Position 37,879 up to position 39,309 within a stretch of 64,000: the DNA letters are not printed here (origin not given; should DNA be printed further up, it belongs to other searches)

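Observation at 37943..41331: ATP-grasp ligase / cytochrome P450 / membrane protein cassette wired to a PpsR-type operator inside the PGC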

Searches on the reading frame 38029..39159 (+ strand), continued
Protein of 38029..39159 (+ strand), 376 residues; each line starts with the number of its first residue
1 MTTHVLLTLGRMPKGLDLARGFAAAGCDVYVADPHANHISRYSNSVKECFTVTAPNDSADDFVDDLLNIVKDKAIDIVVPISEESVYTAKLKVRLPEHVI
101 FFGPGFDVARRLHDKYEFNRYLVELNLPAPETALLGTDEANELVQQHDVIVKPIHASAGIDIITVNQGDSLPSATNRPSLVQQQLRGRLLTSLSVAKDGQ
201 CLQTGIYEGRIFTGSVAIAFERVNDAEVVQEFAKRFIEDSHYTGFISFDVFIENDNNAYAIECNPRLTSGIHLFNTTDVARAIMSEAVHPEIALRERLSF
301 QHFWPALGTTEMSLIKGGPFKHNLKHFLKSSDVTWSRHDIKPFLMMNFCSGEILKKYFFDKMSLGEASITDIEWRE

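Call 25: search_solved_structures(query=A1, max_evalue=1, show_alignments=1)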
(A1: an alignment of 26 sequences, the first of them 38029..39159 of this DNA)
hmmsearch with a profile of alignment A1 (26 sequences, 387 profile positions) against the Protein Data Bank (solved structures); distinct sequences matched with E-value up to 1: 27.
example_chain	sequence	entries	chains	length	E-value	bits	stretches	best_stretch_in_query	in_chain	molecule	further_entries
2pn1_A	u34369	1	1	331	3.7e-08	35.7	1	54-270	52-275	Carbamoylphosphate synthase large subunit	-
3df7_A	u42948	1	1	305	2.4e-05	26.5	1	148-277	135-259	Putative ATP-grasp superfamily protein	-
3ouu_A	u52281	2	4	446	0.00014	23.9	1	97-174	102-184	Biotin carboxylase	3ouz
7wta_A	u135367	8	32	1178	0.00041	22.4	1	62-175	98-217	Pyruvate carboxylase, mitochondrial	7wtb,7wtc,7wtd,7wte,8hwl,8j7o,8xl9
5h80_A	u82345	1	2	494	0.0072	18.3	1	16-176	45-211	Carboxylase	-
2qf7_A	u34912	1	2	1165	0.0078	18.2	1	98-175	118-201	Pyruvate carboxylase protein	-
3tw6_A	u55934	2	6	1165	0.0078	18.2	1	98-175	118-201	Pyruvate carboxylase protein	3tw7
2yrw_A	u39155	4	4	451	0.013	17.5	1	63-180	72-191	Phosphoribosylglycinamide synthetase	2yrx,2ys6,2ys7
3vot_A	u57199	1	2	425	0.015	17.2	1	99-185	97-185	L-amino acid ligase, BL00235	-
5vev_A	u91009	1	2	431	0.015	17.2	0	238-267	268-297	Phosphoribosylamine--glycine ligase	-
4ylr_A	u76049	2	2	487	0.04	15.8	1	144-186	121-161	Tubulin polyglutamylase TTLL7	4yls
9bou_A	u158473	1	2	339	0.07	15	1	110-266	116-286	MvdD-like pre-ATP grasp domain-containing protein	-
9yx0_D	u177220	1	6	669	0.075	14.9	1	18-174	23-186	biotin carboxylase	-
1ulz_A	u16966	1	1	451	0.098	14.6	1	98-177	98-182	pyruvate carboxylase n-terminal domain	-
3ln7_A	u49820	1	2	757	0.2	13.6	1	112-172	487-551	Glutathione biosynthesis bifunctional protein gshAB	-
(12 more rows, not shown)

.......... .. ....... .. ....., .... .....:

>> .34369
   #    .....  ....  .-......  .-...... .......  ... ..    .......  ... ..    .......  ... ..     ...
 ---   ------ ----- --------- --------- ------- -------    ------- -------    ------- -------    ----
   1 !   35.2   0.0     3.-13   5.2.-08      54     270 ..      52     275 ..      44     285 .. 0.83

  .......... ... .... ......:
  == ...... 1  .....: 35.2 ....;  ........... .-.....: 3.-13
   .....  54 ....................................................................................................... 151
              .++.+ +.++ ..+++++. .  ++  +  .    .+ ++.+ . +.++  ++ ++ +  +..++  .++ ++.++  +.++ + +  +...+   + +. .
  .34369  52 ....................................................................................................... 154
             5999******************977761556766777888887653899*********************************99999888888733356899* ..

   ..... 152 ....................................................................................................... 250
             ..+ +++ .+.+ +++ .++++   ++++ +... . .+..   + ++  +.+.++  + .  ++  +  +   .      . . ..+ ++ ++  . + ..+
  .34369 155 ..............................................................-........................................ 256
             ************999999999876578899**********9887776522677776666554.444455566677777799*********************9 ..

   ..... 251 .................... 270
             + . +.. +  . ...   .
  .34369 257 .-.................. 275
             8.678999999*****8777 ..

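Call 46: predict_structure(alignment_id=A1)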
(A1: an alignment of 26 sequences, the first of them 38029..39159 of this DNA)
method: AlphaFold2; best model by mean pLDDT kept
length: 376 residues; sequences in the alignment: 26
mean_pLDDT: 92.5   pTM: 0.91
mean pLDDT of the five models: 92.5, 92.2, 91.6, 90.9, 89.4
residues with pLDDT >= 90: 284; 70-90: 90; 50-70: 2; < 50: 0
segments of 3 or more residues with pLDDT < 50: none
pLDDT, mean of each block of 10 residues (from residue 1): 91 88 97 90 96 94 98 98 91 96 95 96 97 98 98 83 95 94 96 97 97 86 96 98 97 95 93 96 88 94 86 90 92 88 87 83 77 77
secondary structure, 60 per line:
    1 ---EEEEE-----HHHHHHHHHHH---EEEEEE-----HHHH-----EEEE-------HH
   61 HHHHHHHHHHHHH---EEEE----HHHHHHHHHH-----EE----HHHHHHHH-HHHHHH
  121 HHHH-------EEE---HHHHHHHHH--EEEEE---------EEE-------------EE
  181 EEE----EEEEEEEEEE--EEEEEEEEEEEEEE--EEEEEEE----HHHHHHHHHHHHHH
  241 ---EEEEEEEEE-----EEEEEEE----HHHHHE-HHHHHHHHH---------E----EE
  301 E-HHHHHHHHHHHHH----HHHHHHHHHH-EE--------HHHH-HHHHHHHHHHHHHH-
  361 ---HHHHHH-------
elements in order: E4-8 H14-24 E28-33 H39-42 E48-51 H59-73 E77-80 H85-94 H106-113 H115-124 E132-134 H138-146 E149-153 E163-165 E179-183 E188-197 E200-213 E216-222 H227-240 E244-252 E258-264 H269-273 H276-284 E299-301 H303-315 H320-329 H341-344 H346-359 H364-369

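Call 52: list_cluster_members(proteins=[P0038, P0035, P0028, P0065, P0077, P0057, P0033, P0026, P0115, P0102])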
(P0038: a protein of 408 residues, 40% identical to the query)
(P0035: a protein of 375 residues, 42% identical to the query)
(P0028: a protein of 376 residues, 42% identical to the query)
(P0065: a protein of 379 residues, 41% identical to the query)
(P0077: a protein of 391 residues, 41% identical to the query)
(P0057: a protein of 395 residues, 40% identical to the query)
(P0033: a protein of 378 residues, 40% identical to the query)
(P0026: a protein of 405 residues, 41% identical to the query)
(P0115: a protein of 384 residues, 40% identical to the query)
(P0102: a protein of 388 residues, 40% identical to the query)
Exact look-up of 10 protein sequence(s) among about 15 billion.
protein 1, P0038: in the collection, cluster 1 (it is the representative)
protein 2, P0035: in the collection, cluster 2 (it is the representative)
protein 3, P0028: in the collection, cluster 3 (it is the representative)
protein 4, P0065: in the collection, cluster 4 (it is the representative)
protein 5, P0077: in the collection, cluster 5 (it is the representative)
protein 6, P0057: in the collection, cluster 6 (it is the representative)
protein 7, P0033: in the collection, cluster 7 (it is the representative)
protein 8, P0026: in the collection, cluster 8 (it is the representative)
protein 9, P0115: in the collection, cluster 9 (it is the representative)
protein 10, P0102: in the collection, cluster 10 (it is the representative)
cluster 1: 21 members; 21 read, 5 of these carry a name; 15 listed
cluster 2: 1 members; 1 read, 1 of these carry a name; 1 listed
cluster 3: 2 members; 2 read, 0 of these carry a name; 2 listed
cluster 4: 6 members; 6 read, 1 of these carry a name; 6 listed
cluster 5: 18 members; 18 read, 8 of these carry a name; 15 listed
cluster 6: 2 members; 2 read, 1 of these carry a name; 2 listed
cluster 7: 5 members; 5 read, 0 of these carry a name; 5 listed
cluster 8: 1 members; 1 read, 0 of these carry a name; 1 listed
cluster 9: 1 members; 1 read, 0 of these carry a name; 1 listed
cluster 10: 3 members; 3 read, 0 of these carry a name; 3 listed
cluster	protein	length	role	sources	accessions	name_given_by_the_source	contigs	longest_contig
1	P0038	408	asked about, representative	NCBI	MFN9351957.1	MAG: ATP-grasp domain-containing protein [Gemmatimonadota bacterium]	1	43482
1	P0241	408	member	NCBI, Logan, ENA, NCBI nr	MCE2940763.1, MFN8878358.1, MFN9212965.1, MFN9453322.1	MAG: ATP-grasp domain-containing protein [Gemmatimonadota bacterium] | ATP-grasp domain-containing protein [Gemmatimonadota bacterium]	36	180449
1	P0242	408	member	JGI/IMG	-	hypothetical protein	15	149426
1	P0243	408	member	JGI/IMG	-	hypothetical protein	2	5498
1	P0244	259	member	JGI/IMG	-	hypothetical protein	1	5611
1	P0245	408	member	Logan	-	-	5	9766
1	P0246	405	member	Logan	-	-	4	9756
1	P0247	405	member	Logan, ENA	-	-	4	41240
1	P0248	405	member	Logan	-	-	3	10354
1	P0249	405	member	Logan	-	-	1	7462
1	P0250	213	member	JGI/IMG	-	-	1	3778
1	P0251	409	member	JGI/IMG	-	-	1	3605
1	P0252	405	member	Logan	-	-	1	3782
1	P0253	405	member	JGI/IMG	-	-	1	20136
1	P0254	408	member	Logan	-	-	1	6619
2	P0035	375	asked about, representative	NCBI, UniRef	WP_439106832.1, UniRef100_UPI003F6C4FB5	ATP-grasp domain-containing protein [Congregibacter sp.] | ATP-grasp domain-containing protein n=1 Tax=Congregibacter sp. TaxID=2744308 ...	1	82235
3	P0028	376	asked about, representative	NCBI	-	-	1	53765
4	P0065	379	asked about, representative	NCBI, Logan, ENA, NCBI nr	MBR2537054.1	MAG: ATP-grasp domain-containing protein [Hyphomicrobium sp.] | ATP-grasp domain-containing protein [Hyphomicrobium sp.]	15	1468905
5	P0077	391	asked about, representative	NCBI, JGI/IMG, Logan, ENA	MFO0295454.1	MAG: ATP-grasp domain-containing protein [Rhodospirillales bacterium] | hypothetical protein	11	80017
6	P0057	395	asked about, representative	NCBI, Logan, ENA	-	-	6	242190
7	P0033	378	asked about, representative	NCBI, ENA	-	-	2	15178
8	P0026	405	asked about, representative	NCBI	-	-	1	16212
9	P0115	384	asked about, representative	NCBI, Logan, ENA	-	-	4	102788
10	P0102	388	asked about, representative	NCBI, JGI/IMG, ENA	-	-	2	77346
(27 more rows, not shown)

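Call 60: search_dna_similar(query=window:38029-39159:+, collection=plasmids, mode=protein, max_evalue=1e-20, max_rows=25)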
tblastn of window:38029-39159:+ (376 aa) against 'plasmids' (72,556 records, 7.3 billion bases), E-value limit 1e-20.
Records with a match: 14; places in all: 14; records where one place covers at least 80% of the query: 12.
Best place of each record, by identity: <60% 14.
By first word of the organism name: Bacillus 3; Deinococcus 2; Rhizobium 2; Pseudomonas 2; Pontibacillus 1; Roseateles 1; Shinella 1; Paraburkholderia 1; Paenibacillus 1.
By predicted mobility (MOB-suite, as given by PLSDB): non-mobilizable 10; conjugative 3; mobilizable 1.
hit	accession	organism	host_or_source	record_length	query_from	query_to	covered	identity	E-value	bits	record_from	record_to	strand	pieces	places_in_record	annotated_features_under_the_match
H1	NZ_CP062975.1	Pontibacillus sp. ALD_SL1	mangrove mud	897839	1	374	99%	29.0%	1e-33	139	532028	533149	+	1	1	ATP-grasp domain-containing protein | beta-ketoacyl-ACP synthase III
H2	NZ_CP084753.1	Roseateles sp. XES5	Xenopus laevis,bacterial culture,swab ...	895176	5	374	98%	29.0%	2e-28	124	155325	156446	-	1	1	ATP-grasp domain-containing protein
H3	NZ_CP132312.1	Shinella zoogloeoides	Homo sapiens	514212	5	374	98%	28.9%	3e-30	130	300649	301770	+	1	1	ATP-grasp domain-containing protein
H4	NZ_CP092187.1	Deinococcus sp. KNUC1210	Setaria viridis,cell ...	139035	5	374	98%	28.8%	1e-37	151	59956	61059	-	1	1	hypothetical protein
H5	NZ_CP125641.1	Rhizobium sp. BT03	Phaseolus vulgaris,Pure culture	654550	5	374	98%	28.3%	1e-29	127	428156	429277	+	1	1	ATP-grasp domain-containing protein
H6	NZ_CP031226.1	Pseudomonas amygdali pv. lachrymans str. M301315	-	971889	28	374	92%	30.2%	9e-30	128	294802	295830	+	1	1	hypothetical protein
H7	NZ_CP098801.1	Rhizobium anhuiense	Trifolium dubium,Cell culture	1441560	5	374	98%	27.4%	5e-29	125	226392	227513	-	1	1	record has no annotation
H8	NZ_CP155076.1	Paraburkholderia sp. PREW-6R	single cell,Phlox subulata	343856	1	374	99%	26.5%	2e-28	124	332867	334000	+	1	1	ATP-grasp domain-containing protein | F390 synthetase-related protein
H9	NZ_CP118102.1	Paenibacillus urinalis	Homo sapiens,blood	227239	4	374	99%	26.3%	2e-32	136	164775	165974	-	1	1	ATP-grasp domain-containing protein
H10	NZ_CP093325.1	Bacillus sp. N5-665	whole organism,peat soil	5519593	5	374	98%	25.9%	4e-32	135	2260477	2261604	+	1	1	none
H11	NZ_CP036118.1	Bacillus mycoides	cell culture,soil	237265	5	374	98%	25.6%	2e-29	127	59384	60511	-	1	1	ATP-grasp domain-containing protein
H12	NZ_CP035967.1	Bacillus mycoides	cell culture,soil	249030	5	374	98%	25.6%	2e-29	127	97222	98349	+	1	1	ATP-grasp domain-containing protein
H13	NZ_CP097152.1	Deinococcus sp. QL22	-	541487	5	275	72%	28.5%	1e-28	124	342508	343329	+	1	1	hypothetical protein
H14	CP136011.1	Pseudomonas sp. FeN3W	cell culture,marine sediment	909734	36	308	73%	28.1%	8e-22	104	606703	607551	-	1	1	hypothetical protein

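Call 61: get_annotated_region(hit=H1, flank=7000)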
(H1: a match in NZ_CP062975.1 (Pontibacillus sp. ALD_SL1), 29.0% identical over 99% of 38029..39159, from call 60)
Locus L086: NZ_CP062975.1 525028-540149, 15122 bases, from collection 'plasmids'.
description: Pontibacillus sp. ALD_SL1 plasmid unnamed, complete sequence
organism: Pontibacillus sp. ALD_SL1 (NCBI taxid 2777185)
taxonomy: Bacteria; Bacillota; Bacilli; Bacillales; Bacillaceae; Pontibacillus; Pontibacillus sp. ALD SL1
host: -; source: mangrove mud; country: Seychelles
typing (MOB-suite, as given by PLSDB): non-mobilizable
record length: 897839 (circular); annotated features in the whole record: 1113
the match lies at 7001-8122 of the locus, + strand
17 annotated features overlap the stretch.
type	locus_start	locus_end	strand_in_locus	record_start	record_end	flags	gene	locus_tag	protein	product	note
CDS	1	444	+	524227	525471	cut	-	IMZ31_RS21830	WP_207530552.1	hypothetical protein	-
CDS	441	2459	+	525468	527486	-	-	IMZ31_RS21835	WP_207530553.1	AAA family ATPase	-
CDS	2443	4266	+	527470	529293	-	-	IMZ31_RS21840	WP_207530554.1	hypothetical protein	-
CDS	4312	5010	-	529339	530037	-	-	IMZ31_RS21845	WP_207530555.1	hypothetical protein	-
CDS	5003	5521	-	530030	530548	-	-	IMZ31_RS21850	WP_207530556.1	sigma-70 family RNA polymerase sigma factor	GO:0006352 - DNA-templated transcription initiation [Evidence IEA]; GO:0006355 - regulation of DNA-templated ...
CDS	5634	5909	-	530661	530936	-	-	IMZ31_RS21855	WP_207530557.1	hypothetical protein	-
CDS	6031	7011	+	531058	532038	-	-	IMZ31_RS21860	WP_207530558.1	beta-ketoacyl-ACP synthase III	-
CDS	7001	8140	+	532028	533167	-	-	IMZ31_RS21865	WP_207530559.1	ATP-grasp domain-containing protein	-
CDS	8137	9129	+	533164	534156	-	-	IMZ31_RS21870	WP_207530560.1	NAD(P)-dependent oxidoreductase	-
CDS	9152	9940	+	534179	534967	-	-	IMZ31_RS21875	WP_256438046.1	MBL fold metallo-hydrolase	-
CDS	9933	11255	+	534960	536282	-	-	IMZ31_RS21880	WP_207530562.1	F390 synthetase-related protein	-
CDS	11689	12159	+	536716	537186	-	-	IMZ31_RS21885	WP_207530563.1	hypothetical protein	-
CDS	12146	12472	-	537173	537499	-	-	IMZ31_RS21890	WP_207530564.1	hypothetical protein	-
CDS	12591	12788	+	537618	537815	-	-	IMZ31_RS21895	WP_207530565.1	hypothetical protein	-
CDS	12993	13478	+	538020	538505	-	-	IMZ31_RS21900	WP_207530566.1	hypothetical protein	-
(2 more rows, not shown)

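Call 62: get_annotated_region(hit=H8, flank=7000)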
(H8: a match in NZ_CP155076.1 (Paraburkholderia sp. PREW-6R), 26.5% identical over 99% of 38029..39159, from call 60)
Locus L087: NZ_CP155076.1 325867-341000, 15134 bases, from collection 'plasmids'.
description: Paraburkholderia sp. PREW-6R plasmid unnamed2, complete sequence
organism: Paraburkholderia sp. PREW-6R (NCBI taxid 3141544)
taxonomy: Bacteria; Pseudomonadota; Betaproteobacteria; Burkholderiales; Burkholderiaceae; Paraburkholderia; Paraburkholderia sp. PREW-6R
host: -; source: single cell,Phlox subulata; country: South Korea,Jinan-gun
typing (MOB-suite, as given by PLSDB): non-mobilizable
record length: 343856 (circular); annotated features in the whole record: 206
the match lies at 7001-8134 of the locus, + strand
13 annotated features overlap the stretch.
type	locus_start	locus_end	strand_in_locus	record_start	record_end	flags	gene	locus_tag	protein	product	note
CDS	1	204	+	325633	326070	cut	-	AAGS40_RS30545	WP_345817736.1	Rrf2 family transcriptional regulator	-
CDS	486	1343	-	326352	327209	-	-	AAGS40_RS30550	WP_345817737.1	hypothetical protein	-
CDS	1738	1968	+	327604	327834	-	-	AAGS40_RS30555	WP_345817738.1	dihydrofolate reductase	GO:0046654 - tetrahydrofolate biosynthetic process [Evidence IEA]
CDS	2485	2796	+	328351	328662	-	-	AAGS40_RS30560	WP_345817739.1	ArsR family transcriptional regulator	GO:0006355 - regulation of DNA-templated transcription [Evidence IEA]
CDS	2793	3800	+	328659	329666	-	-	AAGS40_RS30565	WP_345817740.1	3-oxoacyl-[acyl-carrier-protein] synthase III C-terminal domain-containing protein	-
CDS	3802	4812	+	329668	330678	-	-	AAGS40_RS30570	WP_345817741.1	NAD(P)-dependent oxidoreductase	-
CDS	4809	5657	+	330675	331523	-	-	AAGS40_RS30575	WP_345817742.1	MBL fold metallo-hydrolase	-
CDS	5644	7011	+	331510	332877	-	-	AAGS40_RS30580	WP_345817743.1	F390 synthetase-related protein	-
CDS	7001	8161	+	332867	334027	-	-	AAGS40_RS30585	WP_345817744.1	ATP-grasp domain-containing protein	-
CDS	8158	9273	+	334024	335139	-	-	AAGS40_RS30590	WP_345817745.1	GNAT family N-acetyltransferase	-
CDS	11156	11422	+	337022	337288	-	-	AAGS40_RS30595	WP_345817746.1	hypothetical protein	-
CDS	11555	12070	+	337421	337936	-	-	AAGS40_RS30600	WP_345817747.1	hypothetical protein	-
CDS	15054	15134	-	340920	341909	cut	-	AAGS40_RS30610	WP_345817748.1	ParB N-terminal domain-containing protein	-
